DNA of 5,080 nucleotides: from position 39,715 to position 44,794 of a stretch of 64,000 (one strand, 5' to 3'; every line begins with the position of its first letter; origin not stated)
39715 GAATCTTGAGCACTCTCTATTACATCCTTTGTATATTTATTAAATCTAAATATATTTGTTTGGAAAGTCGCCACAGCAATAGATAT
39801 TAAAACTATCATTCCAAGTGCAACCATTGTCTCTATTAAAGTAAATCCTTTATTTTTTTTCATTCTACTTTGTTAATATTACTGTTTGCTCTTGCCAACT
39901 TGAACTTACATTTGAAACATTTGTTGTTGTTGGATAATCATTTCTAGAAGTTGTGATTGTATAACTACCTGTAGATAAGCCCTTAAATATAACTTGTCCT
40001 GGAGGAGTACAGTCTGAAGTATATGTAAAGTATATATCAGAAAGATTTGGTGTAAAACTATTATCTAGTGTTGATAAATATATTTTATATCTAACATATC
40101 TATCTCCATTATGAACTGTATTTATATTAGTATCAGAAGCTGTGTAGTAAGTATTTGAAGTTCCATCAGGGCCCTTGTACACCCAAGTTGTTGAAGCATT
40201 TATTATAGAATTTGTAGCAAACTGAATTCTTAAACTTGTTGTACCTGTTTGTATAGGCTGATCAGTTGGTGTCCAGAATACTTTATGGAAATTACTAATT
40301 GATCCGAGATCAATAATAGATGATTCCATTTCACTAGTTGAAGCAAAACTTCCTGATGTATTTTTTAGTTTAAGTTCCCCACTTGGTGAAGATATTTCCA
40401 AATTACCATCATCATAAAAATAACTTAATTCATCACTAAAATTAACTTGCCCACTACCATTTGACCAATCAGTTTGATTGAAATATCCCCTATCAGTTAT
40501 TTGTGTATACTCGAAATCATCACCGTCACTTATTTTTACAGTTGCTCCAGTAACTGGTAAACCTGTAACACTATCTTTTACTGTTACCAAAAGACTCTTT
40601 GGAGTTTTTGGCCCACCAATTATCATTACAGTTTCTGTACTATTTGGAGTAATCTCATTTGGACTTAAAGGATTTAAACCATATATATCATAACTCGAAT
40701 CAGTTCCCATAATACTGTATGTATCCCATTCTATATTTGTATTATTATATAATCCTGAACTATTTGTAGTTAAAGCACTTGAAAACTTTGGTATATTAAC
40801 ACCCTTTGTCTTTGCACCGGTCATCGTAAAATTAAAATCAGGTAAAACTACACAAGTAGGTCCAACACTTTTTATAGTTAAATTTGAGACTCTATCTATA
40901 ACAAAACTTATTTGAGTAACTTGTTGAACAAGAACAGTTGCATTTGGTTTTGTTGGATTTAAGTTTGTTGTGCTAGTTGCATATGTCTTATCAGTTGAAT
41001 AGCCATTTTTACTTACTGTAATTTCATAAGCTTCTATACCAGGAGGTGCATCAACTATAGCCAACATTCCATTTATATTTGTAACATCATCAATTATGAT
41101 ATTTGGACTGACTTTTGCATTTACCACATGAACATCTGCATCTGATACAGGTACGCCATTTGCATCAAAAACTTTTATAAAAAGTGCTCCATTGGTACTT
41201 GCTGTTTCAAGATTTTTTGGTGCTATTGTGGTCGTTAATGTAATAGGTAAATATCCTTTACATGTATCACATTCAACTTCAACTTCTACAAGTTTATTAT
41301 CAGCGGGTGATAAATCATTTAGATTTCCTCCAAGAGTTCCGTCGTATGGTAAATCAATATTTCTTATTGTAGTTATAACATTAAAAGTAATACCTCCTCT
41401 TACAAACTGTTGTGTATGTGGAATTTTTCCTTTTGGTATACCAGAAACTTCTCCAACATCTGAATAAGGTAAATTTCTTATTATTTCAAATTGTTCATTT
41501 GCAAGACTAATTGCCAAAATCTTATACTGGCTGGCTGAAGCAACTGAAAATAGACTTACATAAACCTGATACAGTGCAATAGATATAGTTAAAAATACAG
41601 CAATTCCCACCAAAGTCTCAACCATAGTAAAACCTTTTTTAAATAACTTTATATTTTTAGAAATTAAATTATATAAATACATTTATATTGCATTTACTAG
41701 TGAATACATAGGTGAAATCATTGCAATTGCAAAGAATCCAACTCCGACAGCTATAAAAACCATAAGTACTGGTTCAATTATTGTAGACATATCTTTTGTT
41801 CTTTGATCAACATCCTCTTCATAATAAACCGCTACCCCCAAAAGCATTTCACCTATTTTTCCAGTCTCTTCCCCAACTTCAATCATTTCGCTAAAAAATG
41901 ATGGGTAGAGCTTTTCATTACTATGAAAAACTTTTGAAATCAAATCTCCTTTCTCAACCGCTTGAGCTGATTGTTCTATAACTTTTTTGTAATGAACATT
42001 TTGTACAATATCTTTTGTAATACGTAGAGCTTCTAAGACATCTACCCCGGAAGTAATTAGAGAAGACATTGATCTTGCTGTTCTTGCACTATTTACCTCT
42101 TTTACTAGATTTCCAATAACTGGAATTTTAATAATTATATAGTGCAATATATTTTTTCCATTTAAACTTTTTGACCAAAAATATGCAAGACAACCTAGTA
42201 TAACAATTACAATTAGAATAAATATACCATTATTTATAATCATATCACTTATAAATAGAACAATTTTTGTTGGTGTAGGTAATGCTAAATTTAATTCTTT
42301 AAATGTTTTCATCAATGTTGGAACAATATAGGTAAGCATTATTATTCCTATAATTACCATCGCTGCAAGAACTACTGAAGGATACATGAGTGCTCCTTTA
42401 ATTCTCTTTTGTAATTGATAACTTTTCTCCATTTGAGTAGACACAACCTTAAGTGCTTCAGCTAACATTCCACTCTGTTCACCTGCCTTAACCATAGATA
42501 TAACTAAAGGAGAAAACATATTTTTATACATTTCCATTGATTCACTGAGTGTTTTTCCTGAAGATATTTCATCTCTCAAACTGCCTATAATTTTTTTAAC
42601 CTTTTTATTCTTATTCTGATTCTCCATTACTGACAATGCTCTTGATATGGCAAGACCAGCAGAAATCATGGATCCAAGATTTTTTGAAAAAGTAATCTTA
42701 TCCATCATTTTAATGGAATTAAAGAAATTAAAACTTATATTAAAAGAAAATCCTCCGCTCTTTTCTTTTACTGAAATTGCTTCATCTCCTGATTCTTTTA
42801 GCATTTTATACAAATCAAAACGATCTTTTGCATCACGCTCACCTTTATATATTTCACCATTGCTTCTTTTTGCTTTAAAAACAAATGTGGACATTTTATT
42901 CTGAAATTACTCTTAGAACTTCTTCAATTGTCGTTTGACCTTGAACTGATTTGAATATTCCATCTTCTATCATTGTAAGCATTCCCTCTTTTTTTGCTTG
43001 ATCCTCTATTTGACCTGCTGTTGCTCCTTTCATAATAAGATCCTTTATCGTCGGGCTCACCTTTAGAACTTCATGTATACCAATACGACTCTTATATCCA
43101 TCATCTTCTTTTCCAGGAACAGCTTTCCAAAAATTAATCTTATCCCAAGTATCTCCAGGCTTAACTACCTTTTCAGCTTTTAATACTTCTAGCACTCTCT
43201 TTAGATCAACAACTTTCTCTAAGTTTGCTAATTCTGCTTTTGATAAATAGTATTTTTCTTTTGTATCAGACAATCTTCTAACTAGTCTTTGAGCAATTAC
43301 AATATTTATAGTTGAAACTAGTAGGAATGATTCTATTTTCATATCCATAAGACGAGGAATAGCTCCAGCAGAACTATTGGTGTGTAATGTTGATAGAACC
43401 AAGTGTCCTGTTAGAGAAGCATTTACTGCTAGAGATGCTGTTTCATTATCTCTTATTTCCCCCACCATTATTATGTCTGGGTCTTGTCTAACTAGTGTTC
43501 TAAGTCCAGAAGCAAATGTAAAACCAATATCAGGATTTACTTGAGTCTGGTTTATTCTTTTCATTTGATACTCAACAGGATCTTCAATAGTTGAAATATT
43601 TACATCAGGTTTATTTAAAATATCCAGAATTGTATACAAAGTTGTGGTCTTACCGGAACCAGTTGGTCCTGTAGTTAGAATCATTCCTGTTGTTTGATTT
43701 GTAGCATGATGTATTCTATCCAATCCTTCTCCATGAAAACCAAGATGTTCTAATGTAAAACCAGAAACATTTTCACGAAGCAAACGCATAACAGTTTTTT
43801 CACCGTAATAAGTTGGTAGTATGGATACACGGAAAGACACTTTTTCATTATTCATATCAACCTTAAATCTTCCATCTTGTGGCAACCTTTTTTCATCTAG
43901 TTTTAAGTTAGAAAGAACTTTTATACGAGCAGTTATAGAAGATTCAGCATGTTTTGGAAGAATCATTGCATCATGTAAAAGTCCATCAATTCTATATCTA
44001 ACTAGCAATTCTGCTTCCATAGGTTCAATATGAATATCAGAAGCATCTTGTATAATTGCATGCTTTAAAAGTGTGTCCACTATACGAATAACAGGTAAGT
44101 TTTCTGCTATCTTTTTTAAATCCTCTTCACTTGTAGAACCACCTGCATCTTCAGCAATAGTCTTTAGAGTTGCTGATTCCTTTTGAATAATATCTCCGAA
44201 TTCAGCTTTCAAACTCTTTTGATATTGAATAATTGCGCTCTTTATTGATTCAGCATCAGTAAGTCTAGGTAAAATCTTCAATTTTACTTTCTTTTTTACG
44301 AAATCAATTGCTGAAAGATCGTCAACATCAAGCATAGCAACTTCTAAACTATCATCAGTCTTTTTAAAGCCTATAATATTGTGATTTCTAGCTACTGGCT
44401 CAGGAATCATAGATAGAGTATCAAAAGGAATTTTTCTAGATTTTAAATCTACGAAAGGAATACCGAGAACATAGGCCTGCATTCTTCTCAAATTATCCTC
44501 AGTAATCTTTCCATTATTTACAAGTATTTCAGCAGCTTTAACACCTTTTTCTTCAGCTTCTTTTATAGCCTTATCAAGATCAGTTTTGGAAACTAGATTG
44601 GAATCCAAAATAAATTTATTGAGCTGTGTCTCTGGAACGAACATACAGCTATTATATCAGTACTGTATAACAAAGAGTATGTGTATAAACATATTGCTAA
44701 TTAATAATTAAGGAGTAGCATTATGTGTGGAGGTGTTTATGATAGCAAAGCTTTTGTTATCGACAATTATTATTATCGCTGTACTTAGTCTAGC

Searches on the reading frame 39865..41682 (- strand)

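Call 91: search_protein_families(library=pfam, proteins=[window:39865-41682:-], max_evalue=0.00001)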
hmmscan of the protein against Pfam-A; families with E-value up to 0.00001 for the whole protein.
window:39865-41682:- (605 aa): 1 family
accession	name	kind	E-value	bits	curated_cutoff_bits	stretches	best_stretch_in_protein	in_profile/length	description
PF13620.12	CarboxypepD_reg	-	7.5e-10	39.5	32.3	0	170-240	5-65/82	Carboxypeptidase regulatory-like domain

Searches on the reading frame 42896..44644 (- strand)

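Call 91: search_protein_families(library=pfam, proteins=[window:42896-44644:-], max_evalue=0.00001)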
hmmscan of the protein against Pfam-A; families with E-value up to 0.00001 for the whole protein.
window:42896-44644:- (582 aa): 2 families
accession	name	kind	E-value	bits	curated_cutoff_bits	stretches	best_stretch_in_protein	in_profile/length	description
PF00437.27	T2SSE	-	2.8e-119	398.5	24.9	1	181-578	4-370/370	Type II/IV secretion system protein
PF05157.20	MshEN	-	2.7e-12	46.9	23.1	1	60-146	1-88/90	MshEN domain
